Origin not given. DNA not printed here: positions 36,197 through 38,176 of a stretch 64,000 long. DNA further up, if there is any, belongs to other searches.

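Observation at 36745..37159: SecY carries a ~115-residue insertion in the TM7-TM8 periplasmic loop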

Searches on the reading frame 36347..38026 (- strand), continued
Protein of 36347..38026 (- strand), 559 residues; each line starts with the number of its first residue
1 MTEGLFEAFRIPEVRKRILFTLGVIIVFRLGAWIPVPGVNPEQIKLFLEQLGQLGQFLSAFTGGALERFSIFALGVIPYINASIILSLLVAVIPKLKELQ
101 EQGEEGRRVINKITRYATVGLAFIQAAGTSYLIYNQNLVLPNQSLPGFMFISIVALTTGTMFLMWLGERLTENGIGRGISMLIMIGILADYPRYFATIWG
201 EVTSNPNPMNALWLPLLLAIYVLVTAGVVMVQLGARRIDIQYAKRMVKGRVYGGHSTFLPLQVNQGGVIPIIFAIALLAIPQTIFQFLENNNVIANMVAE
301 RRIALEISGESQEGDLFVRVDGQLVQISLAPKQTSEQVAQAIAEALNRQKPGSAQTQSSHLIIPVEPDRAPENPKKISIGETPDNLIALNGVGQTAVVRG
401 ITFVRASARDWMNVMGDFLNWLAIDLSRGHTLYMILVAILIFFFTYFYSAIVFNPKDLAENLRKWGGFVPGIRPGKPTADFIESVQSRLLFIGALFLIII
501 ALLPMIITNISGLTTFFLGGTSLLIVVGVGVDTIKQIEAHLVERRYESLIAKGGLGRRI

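Call 5: find_homologous_proteins(query=window:36347-38026:-, max_evalue=1e-20)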
Query window:36347-38026:- (559 aa): 8000 proteins with E <= 1e-20 among 8000 candidates; the best 120 are listed.
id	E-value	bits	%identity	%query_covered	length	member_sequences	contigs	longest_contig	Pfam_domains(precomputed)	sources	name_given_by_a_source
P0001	0.0e+0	1190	98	100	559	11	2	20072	PF00344.26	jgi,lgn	jgi:preprotein translocase SecY subunit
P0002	0.0e+0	1176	96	100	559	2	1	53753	PF00344.26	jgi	jgi:preprotein translocase SecY subunit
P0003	0.0e+0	1174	96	100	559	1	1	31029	PF00344.26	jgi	jgi:preprotein translocase SecY subunit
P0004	0.0e+0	1145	95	100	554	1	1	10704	PF00344.26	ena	-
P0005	0.0e+0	1144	95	100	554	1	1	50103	PF00344.26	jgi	jgi:preprotein translocase SecY subunit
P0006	0.0e+0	1144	94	100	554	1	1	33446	PF00344.26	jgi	jgi:preprotein translocase SecY subunit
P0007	0.0e+0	1144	95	100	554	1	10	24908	PF00344.26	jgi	jgi:preprotein translocase SecY subunit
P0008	0.0e+0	1142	94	100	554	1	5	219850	PF00344.26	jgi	jgi:preprotein translocase SecY subunit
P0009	0.0e+0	1142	94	100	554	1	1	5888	PF00344.26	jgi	jgi:preprotein translocase SecY subunit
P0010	0.0e+0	1142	95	100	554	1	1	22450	PF00344.26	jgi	jgi:preprotein translocase SecY subunit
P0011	0.0e+0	1141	95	100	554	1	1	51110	PF00344.26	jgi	jgi:preprotein translocase SecY subunit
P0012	0.0e+0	1141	94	100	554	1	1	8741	PF00344.26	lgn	-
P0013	0.0e+0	1141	94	100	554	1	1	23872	PF00344.26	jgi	jgi:preprotein translocase SecY subunit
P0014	0.0e+0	1141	94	100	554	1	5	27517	PF00344.26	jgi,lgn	jgi:preprotein translocase SecY subunit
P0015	0.0e+0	1141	94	100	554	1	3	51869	PF00344.26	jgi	jgi:preprotein translocase SecY subunit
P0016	0.0e+0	1141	94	100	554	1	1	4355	PF00344.26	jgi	jgi:preprotein translocase SecY subunit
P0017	0.0e+0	1141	94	100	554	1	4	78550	PF00344.26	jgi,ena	jgi:preprotein translocase SecY subunit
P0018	0.0e+0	1141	94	100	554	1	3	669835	PF00344.26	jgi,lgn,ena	-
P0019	0.0e+0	1139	94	100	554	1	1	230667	PF00344.26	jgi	jgi:preprotein translocase SecY subunit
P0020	0.0e+0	1139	94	100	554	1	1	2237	PF00344.26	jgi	jgi:preprotein translocase SecY subunit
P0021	0.0e+0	1139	94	100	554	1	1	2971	PF00344.26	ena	-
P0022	0.0e+0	1138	94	100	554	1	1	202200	PF00344.26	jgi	jgi:preprotein translocase SecY subunit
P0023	0.0e+0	1138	94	100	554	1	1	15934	PF00344.26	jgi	jgi:preprotein translocase SecY subunit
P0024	0.0e+0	1138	94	100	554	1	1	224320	PF00344.26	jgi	jgi:preprotein translocase SecY subunit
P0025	0.0e+0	1138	94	100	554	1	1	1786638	PF00344.26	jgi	jgi:preprotein translocase SecY subunit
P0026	0.0e+0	1137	94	100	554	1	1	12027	PF00344.26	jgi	jgi:preprotein translocase SecY subunit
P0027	0.0e+0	1136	94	100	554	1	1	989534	PF00344.26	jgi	jgi:preprotein translocase SecY subunit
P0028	0.0e+0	1135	94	100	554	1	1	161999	PF00344.26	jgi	jgi:preprotein translocase SecY subunit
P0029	0.0e+0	1132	94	100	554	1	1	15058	PF00344.26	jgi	jgi:preprotein translocase SecY subunit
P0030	0.0e+0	1119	91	100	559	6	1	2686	PF00344.26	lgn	-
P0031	0.0e+0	1117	91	100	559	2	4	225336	PF00344.26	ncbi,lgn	-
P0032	0.0e+0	1107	90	100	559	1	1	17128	PF00344.26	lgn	-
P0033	0.0e+0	1106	90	100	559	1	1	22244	PF00344.26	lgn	-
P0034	0.0e+0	1075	88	100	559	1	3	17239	PF00344.26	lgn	-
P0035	0.0e+0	1066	87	100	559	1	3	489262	PF00344.26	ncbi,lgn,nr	ncbi:MAG: preprotein translocase subunit SecY [Candidatus Bipolaricaulota bacterium]|nr:preprotein t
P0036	0.0e+0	1065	87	100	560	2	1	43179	PF00344.26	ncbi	-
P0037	0.0e+0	1027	84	100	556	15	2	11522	PF00344.26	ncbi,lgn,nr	ncbi:Protein translocase subunit SecY [bacterium HR07]|nr:Protein translocase subunit SecY [bacteriu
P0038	3.8e-298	1008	84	100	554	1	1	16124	PF00344.26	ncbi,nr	ncbi:MAG: preprotein translocase subunit SecY [Candidatus Bipolaricaulota bacterium]|nr:preprotein t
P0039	5.6e-296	1001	82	100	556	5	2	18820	PF00344.26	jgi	jgi:preprotein translocase SecY subunit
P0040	2.1e-293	992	82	100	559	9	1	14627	PF00344.26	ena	-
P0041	1.3e-289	980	81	100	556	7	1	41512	PF00344.26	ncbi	-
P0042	1.8e-285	966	79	100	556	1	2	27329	PF00344.26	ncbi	-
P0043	9.0e-242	822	93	73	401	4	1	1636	PF00344.26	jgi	jgi:preprotein translocase SecY subunit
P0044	4.2e-231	787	83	54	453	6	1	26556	PF00344.26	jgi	jgi:preprotein translocase subunit SecY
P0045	8.2e-213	726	77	52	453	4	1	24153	PF00344.26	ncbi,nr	ncbi:MAG: preprotein translocase subunit SecY [Candidatus Bipolaricaulota bacterium]|nr:preprotein t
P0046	3.5e-210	717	78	52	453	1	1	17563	PF00344.26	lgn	-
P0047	4.4e-208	711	76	51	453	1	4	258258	PF00344.26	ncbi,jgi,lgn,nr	ncbi:preprotein translocase subunit SecY [Candidatus Acetothermia bacterium]|jgi:preprotein transloc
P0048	3.5e-207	708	76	51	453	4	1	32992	PF00344.26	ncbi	-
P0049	4.8e-207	707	76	51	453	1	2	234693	PF00344.26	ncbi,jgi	jgi:preprotein translocase subunit SecY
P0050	2.5e-180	619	68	52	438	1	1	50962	PF00344.26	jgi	-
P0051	1.2e-179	617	68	51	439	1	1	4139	PF00344.26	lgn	-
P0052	6.8e-178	611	91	56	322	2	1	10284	PF00344.26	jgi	jgi:preprotein translocase subunit SecY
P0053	4.1e-173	595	65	53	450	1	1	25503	PF00344.26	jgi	jgi:preprotein translocase subunit SecY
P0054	3.3e-168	579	64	52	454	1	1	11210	PF00344.26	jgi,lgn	jgi:preprotein translocase subunit SecY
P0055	5.3e-167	575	59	51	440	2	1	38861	PF00344.26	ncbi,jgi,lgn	jgi:preprotein translocase subunit SecY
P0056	1.5e-166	573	66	52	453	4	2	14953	PF00344.26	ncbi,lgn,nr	ncbi:preprotein translocase subunit SecY [Candidatus Acetothermia bacterium]|nr:preprotein transloca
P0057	1.2e-165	571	59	53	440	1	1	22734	PF00344.26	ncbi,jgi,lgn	jgi:preprotein translocase subunit SecY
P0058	1.2e-165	571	59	58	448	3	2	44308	PF00344.26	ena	-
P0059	1.2e-165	570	58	53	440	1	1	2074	PF00344.26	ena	-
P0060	6.5e-165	568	61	53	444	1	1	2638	PF00344.26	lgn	-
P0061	1.5e-164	567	64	51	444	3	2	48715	PF00344.26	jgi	-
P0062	4.5e-164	565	64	50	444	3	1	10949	PF00344.26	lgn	-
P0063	7.3e-164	565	65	50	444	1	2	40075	PF00344.26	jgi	jgi:preprotein translocase subunit SecY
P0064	2.7e-163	563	66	52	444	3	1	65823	PF00344.26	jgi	-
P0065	1.2e-162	561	62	53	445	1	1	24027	PF00344.26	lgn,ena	-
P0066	2.1e-162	560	60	53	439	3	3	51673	PF00344.26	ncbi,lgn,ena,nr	ncbi:MAG TPA: preprotein translocase subunit SecY [Candidatus Fraserbacteria bacterium]|nr:preprotei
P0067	3.8e-162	559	63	51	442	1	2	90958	PF00344.26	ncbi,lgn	-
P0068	3.9e-162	559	65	50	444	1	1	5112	PF00344.26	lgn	-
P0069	8.1e-162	558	62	56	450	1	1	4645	PF00344.26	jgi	jgi:preprotein translocase subunit SecY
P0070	1.1e-161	557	58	58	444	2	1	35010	PF00344.26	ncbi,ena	-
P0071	2.0e-161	557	64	51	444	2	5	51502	PF00344.26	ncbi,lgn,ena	-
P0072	5.0e-161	555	62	53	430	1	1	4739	PF00344.26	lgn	-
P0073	8.4e-161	555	60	53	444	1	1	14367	PF00344.26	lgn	-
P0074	1.6e-160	554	60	53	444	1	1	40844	PF00344.26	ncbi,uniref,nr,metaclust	ncbi:MAG: preprotein translocase subunit SecY [Candidatus Fraserbacteria bacterium RBG_16_55_9]|unir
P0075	1.8e-160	553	60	53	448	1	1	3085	PF00344.26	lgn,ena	-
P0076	2.0e-160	553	62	50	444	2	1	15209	PF00344.26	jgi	-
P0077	4.8e-160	552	61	53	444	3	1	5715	PF00344.26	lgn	-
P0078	7.7e-159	548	61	51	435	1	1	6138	PF00344.26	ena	-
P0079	1.2e-158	547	63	51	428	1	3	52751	PF00344.26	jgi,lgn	jgi:preprotein translocase subunit SecY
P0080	1.8e-158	547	63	51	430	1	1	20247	PF00344.26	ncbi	-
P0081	2.9e-158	546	61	52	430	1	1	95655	PF00344.26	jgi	-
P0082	3.6e-158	546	61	52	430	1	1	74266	PF00344.26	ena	-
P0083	3.8e-158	546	59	53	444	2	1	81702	PF00344.26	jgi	jgi:preprotein translocase subunit SecY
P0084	4.0e-158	546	61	52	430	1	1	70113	PF00344.26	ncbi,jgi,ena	-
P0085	4.2e-158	546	60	49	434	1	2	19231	PF00344.26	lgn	-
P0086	5.7e-158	545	62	52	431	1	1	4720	PF00344.26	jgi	-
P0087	6.0e-158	545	62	51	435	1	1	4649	PF00344.26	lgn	-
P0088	3.2e-157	543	64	51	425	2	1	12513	PF00344.26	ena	-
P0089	7.5e-157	541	58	54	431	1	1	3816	PF00344.26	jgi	-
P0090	8.0e-157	541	61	52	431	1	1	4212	PF00344.26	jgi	-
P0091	1.2e-156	541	60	52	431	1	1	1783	PF00344.26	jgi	-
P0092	1.7e-156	540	60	52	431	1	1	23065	PF00344.26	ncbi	-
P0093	1.9e-156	540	60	52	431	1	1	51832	PF00344.26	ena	-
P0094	2.6e-156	540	63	51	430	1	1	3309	PF00344.26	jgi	-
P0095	5.0e-156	539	66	52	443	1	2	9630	PF00344.26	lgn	-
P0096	6.7e-156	538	58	52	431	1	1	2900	PF00344.26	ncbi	-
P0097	1.4e-155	537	55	55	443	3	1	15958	PF00344.26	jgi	jgi:preprotein translocase subunit SecY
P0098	1.7e-155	537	60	52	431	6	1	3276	PF00344.26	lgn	-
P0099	5.4e-155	535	63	49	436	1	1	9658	PF00344.26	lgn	-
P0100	5.9e-155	535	57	54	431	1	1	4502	PF00344.26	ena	-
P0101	5.9e-155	535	58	52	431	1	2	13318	PF00344.26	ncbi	-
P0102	8.1e-155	535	57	54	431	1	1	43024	PF00344.26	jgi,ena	-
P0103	2.8e-154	533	57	54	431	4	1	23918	PF00344.26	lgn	-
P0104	4.4e-154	532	64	52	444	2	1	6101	PF00344.26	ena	-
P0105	2.1e-153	530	58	52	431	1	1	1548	PF00344.26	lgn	-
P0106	6.4e-153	528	60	53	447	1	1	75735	PF00344.26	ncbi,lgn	-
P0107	8.9e-153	528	60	53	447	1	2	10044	PF00344.26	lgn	-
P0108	7.4e-152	525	63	52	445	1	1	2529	PF00344.26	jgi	jgi:preprotein translocase subunit SecY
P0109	8.2e-152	525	60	51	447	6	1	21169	PF00344.26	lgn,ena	-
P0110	9.4e-152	525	58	54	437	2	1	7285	PF00344.26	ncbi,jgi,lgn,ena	jgi:preprotein translocase subunit SecY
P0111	2.0e-151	524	63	52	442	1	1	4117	PF00344.26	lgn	-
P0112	5.6e-151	522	58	53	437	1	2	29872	PF00344.26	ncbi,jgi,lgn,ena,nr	ncbi:TPA: preprotein translocase subunit SecY [Candidatus Bipolaricaulota bacterium]|nr:preprotein t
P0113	9.6e-151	521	62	51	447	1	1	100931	PF00344.26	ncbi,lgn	ncbi:MAG: preprotein translocase subunit SecY [Candidatus Bipolaricaulia bacterium]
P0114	1.5e-150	521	57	53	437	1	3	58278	PF00344.26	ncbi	ncbi:MAG: preprotein translocase subunit SecY [Candidatus Bipolaricaulia bacterium]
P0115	3.6e-150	519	57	51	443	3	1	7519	PF00344.26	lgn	-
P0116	5.1e-150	519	59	53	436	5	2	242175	PF00344.26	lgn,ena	-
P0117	1.1e-149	518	57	51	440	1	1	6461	PF00344.26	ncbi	-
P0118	1.3e-149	518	61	51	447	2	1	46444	PF00344.26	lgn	-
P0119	1.4e-149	517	58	53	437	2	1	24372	PF00344.26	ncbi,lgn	-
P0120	1.8e-149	517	60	51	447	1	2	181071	PF00344.26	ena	-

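Call 35: predict_structure(alignment_id=A3)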
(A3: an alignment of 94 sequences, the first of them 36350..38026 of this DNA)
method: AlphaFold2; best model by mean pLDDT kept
length: 559 residues; sequences in the alignment: 94
mean_pLDDT: 71.7   pTM: 0.61
mean pLDDT of the five models: 71.7, 71.3, 71.0, 69.4, 67.3
residues with pLDDT >= 90: 1; 70-90: 325; 50-70: 221; < 50: 12
segments of 3 or more residues with pLDDT < 50: 263-265, 553-559
pLDDT, mean of each block of 10 residues (from residue 1): 61 71 71 68 68 60 56 59 64 70 76 79 80 77 81 82 76 65 75 75 69 79 82 62 55 56 58 75 68 62 80 87 85 85 85 81 68 73 83 80 75 70 71 85 80 66 63 63 78 83 76 61 77 72 60 43
secondary structure, 60 per line:
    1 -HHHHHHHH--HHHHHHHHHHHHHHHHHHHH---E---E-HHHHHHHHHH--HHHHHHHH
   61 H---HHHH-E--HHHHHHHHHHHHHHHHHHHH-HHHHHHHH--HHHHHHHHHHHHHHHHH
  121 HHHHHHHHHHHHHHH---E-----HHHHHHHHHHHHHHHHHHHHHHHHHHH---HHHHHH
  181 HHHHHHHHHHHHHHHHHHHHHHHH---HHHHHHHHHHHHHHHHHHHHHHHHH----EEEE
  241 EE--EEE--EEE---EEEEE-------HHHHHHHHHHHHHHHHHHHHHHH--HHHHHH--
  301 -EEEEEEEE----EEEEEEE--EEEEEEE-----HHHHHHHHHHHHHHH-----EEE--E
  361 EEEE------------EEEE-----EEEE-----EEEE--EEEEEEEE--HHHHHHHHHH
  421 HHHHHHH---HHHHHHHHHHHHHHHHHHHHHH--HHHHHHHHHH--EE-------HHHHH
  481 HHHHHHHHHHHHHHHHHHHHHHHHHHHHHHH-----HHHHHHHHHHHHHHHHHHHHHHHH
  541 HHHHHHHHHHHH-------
elements in order: H2-9 H12-31 H41-50 H53-61 H65-68 H73-92 H94-101 H104-135 H145-171 H175-204 H208-232 E237-242 E245-247 E250-252 E256-260 H268-290 H293-298 E302-309 E314-320 E323-329 H335-349 E355-357 E360-364 E377-380 E386-389 E395-398 E401-408 H411-427 H431-452 H455-464 H476-511 H517-552

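Call 44: find_encoding_contigs(protein=P0035, flank=3000, max_places=4)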
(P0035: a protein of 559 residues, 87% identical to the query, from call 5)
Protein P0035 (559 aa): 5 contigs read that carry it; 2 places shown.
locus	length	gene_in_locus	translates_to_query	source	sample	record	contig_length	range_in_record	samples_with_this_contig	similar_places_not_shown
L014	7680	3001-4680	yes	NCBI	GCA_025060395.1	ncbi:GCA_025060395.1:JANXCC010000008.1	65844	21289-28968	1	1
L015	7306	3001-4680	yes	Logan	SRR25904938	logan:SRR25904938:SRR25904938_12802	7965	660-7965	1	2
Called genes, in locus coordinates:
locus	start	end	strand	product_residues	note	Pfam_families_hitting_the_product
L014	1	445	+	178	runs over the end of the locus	PF00281:Ribosomal_L5, PF00673:Ribosomal_L5_C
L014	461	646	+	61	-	PF00253:Ribosomal_S14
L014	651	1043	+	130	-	PF00410:Ribosomal_S8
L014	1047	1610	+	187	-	PF00347:Ribosomal_L6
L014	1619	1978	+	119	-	PF00861:Ribosomal_L18p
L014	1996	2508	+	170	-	PF00333:Ribosomal_S5, PF03719:Ribosomal_S5_C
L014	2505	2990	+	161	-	PF00828:Ribosomal_L27A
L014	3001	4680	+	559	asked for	PF00344:SecY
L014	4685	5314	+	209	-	PF13238:AAA_18 (weak), PF13671:AAA_33 (faint), PF00406:ADK, PF13207:AAA_17, PF05191:ADK_lid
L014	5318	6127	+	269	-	PF00557:Peptidase_M24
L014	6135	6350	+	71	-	PF01176:eIF-1a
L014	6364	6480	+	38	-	PF00444:Ribosomal_L36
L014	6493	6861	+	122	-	PF00416:Ribosomal_S13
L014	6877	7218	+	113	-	PF00411:Ribosomal_S11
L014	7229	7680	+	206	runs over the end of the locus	PF00163:Ribosomal_S4, PF01479:S4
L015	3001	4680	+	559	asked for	PF00344:SecY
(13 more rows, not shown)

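Call 45: find_encoding_contigs(protein=P0041, flank=1000, max_places=4)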
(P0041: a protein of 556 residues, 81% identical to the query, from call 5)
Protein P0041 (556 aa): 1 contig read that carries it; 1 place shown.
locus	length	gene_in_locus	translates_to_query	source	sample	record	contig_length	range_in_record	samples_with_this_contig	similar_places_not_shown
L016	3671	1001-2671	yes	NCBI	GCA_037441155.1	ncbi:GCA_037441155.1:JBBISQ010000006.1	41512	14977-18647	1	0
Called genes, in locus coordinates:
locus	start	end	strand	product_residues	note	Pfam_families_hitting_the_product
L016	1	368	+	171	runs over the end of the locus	PF00333:Ribosomal_S5, PF03719:Ribosomal_S5_C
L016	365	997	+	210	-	PF00828:Ribosomal_L27A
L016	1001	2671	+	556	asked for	PF00344:SecY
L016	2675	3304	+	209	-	PF13671:AAA_33 (weak), PF00406:ADK, PF13207:AAA_17, PF05191:ADK_lid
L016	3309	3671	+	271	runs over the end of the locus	PF00557:Peptidase_M24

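Call 46: find_encoding_contigs(protein=P0042, flank=1000, max_places=4)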
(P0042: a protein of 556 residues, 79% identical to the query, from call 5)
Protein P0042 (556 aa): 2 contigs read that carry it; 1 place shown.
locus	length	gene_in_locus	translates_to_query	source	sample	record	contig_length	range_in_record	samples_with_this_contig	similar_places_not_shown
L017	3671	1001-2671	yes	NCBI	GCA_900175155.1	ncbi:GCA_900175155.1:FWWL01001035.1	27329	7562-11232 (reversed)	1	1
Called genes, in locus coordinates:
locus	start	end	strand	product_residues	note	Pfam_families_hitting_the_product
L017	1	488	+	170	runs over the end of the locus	PF00333:Ribosomal_S5, PF03719:Ribosomal_S5_C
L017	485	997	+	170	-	PF00828:Ribosomal_L27A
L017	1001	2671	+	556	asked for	PF00344:SecY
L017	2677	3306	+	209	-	PF13238:AAA_18 (weak), PF13671:AAA_33 (weak), PF00406:ADK, PF13207:AAA_17, PF05191:ADK_lid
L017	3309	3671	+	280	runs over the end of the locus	PF00557:Peptidase_M24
